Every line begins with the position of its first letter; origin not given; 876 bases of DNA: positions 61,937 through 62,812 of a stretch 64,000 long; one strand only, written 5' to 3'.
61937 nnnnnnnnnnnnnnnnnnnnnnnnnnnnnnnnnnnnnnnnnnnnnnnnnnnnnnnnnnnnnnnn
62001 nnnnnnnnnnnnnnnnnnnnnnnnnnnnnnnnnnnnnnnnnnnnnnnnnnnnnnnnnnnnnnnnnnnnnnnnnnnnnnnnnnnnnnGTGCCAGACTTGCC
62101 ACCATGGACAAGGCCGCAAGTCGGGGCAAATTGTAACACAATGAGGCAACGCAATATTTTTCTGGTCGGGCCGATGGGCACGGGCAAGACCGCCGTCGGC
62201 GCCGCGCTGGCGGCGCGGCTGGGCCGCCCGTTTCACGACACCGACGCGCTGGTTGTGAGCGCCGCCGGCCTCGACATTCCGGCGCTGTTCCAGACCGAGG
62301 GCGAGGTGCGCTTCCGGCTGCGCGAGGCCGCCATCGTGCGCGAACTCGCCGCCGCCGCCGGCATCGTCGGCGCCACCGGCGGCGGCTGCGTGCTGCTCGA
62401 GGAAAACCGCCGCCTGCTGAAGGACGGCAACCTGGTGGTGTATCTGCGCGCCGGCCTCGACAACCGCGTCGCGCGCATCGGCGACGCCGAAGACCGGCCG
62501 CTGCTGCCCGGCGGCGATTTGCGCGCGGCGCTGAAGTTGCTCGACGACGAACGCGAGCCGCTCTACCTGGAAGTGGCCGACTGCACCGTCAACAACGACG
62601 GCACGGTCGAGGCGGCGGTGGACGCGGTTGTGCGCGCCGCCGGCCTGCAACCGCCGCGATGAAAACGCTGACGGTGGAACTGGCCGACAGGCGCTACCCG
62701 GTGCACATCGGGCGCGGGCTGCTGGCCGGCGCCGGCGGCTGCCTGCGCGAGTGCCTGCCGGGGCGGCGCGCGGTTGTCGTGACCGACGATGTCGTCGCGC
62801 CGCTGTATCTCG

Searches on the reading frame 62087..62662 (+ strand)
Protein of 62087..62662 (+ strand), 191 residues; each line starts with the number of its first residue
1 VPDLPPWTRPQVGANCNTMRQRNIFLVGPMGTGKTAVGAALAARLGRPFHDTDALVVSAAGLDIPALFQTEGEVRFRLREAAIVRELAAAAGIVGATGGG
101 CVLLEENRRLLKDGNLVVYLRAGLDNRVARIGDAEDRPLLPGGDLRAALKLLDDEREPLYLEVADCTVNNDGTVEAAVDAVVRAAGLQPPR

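Call 96: search_protein_families(library=pfam, proteins=[window:62087-62662:+], max_evalue=0.001)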
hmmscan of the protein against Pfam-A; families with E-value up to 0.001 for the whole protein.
window:62087-62662:+ (191 aa): 5 families
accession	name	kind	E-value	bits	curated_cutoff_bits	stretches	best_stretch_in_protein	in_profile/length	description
PF01202.28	SKI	-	2.1e-38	132.4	22.1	1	30-182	1-155/159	Shikimate kinase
PF13189.12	Cytidylate_kin2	-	1.9e-06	28.6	28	0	28-57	6-35/176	Cytidylate kinase-like family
PF13191.12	AAA_16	-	3.4e-05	24.9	32.6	1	20-81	23-86/167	AAA ATPase domain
PF13238.12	AAA_18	-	9.2e-05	23.3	29.4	1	24-133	1-110/128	AAA domain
PF00004.35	AAA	-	0.00014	22.7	21.2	1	24-58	1-35/131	ATPase family associated with various cellular activities (AAA)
